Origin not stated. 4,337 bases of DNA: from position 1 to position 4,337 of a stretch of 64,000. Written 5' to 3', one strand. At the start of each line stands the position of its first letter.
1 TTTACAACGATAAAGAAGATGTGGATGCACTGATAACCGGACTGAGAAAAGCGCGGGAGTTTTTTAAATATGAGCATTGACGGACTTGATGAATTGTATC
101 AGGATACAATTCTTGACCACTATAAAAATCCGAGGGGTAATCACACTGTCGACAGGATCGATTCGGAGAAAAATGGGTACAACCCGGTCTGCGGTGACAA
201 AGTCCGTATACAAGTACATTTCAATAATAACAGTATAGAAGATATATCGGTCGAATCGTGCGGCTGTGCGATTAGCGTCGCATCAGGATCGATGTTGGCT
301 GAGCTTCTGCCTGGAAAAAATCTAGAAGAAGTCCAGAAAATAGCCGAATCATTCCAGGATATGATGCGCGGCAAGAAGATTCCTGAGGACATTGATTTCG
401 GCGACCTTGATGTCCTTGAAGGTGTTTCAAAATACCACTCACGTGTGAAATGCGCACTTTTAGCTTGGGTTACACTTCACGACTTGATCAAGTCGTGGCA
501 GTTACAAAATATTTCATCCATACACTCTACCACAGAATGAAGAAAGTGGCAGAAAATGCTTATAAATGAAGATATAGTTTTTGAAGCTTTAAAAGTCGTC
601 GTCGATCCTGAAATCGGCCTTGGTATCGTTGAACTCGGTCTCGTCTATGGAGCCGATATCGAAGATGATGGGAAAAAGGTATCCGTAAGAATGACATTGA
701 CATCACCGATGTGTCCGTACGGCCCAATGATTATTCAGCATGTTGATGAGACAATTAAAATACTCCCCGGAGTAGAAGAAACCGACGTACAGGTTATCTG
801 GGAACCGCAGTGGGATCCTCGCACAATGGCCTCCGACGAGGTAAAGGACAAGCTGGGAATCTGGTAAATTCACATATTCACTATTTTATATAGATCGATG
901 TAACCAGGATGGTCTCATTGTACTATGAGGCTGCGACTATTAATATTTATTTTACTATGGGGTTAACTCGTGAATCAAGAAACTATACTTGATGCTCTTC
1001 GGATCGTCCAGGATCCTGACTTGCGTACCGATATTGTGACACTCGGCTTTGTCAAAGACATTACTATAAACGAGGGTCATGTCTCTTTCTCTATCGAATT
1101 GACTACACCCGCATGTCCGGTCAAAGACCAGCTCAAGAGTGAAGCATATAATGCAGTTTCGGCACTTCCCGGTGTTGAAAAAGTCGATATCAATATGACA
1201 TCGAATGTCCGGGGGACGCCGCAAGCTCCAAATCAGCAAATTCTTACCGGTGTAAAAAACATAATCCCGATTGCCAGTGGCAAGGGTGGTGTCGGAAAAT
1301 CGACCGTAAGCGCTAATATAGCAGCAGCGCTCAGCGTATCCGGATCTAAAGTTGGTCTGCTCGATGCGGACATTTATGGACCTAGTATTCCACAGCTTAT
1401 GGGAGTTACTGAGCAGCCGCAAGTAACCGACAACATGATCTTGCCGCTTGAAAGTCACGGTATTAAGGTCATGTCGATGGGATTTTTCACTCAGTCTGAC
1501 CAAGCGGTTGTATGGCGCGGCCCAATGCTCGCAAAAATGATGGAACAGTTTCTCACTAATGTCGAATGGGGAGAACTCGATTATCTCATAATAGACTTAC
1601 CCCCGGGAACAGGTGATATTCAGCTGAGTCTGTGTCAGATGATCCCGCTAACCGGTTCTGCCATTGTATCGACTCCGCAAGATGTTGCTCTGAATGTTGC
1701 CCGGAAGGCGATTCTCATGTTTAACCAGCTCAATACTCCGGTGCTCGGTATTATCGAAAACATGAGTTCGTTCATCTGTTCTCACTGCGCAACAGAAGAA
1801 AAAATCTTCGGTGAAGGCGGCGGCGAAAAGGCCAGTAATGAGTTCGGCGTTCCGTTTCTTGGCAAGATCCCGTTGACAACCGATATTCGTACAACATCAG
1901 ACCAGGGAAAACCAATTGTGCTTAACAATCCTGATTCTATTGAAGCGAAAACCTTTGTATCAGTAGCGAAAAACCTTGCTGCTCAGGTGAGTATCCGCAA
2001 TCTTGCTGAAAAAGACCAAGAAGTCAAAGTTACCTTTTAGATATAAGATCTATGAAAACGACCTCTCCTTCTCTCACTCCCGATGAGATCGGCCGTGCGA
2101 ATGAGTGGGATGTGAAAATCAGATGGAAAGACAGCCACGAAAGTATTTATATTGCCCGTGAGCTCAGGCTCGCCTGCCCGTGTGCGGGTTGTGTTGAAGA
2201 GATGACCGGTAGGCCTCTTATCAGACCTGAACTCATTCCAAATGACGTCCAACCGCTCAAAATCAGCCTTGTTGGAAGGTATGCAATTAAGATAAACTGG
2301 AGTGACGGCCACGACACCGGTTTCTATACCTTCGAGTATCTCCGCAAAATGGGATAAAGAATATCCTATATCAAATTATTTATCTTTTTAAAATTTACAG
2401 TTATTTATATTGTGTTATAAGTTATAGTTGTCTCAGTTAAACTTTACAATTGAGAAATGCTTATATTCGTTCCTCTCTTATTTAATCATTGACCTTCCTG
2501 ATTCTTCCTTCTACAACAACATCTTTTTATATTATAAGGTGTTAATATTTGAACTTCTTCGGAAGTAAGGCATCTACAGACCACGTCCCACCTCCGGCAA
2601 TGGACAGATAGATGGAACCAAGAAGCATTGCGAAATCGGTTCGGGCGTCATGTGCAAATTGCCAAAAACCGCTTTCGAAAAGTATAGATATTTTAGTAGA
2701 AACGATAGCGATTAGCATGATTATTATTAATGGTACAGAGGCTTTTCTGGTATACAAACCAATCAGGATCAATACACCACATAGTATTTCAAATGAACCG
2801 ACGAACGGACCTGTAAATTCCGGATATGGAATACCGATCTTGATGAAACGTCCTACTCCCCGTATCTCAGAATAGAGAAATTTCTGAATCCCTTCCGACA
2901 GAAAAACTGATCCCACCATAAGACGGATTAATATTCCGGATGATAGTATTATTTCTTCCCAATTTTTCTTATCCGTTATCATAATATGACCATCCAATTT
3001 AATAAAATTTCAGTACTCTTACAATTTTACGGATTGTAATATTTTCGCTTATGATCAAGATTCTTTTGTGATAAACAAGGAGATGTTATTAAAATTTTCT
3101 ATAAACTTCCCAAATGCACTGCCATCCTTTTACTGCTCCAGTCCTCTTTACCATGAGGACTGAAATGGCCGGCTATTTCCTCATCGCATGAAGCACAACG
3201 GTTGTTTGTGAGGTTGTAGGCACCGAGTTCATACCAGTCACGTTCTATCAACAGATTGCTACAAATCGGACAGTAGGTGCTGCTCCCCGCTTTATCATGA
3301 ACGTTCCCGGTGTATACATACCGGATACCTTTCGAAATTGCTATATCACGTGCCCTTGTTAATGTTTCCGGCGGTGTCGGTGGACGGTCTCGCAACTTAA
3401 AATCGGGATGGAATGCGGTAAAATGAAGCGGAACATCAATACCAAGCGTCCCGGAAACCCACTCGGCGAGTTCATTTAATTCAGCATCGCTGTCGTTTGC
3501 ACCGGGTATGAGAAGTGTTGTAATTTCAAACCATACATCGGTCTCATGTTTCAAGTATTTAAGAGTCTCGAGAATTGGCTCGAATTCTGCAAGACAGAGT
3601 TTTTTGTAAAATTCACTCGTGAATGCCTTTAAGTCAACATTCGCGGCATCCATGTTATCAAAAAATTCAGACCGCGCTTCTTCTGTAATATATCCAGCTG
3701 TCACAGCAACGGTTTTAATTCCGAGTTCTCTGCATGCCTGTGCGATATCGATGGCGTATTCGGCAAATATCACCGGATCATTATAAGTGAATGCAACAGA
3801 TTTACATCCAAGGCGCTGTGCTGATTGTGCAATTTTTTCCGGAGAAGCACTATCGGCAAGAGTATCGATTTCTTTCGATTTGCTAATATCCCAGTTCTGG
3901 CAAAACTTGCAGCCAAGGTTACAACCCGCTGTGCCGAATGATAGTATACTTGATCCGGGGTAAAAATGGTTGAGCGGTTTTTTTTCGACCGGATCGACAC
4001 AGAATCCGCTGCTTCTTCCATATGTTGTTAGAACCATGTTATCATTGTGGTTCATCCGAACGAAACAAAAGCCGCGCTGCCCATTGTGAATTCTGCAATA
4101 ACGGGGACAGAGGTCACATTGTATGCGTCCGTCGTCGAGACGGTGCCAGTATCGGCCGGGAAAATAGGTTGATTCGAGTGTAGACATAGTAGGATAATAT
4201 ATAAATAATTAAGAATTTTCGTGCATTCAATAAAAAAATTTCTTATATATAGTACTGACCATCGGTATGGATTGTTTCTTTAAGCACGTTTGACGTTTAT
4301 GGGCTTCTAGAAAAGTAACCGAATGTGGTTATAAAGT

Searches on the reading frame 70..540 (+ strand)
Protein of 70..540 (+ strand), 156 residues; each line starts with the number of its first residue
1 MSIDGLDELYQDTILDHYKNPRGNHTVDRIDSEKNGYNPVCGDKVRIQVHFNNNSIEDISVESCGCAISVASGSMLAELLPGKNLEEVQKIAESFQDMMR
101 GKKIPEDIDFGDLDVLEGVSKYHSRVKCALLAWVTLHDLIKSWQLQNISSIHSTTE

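Call 50: search_protein_families(library=pfam, proteins=[window:70-540:+], max_evalue=0.001)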
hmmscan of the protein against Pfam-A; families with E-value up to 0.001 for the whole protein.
window:70-540:+ (156 aa): 1 family
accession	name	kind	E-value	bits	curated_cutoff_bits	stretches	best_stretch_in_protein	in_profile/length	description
PF01592.21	NifU_N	-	4.7e-23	82.2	22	1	10-128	2-126/127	NifU-like N terminal domain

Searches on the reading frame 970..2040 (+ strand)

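Call 50: search_protein_families(library=pfam, proteins=[window:970-2040:+], max_evalue=0.001)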
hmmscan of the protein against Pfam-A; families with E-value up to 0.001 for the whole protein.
window:970-2040:+ (356 aa): 7 families
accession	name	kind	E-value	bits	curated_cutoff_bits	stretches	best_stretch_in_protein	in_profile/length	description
PF10609.15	ParA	-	3.2e-104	348.1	27.1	1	95-336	2-245/246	NUBPL iron-transfer P-loop NTPase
PF01883.24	FeS_assembly_P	-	1e-22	80.6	23.5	1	4-73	2-72/73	Iron-sulfur cluster assembly protein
PF01656.29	CbiA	-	1.5e-12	48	25.4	1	101-316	3-125/125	CobQ/CobB/MinD/ParA nucleotide binding domain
PF13614.12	AAA_31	-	4.7e-10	40.1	27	1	97-140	2-45/177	AAA domain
PF09140.17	MipZ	-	3.3e-07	30.3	20.7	1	98-212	2-109/262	ATPase MipZ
PF00142.24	Fer4_NifH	-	3.9e-07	30.3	25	1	104-155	7-58/271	4Fe-4S iron sulfur cluster binding proteins, NifH/frxC family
PF02374.21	ArsA_ATPase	-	1.5e-06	28.1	24.3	1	102-134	6-38/305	Anion-transporting ATPase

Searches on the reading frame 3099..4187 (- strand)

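Call 50: search_protein_families(library=pfam, proteins=[window:3099-4187:-], max_evalue=0.001)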
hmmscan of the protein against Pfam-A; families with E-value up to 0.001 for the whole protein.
window:3099-4187:- (362 aa): 2 families
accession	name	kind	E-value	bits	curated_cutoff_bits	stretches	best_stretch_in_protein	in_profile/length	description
PF04055.27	Radical_SAM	-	1.9e-19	70.9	29.5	1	86-236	4-161/166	Radical SAM superfamily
PF13353.11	Fer4_12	-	1.3e-05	25.9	22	1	86-179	12-109/137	4Fe-4S single cluster domain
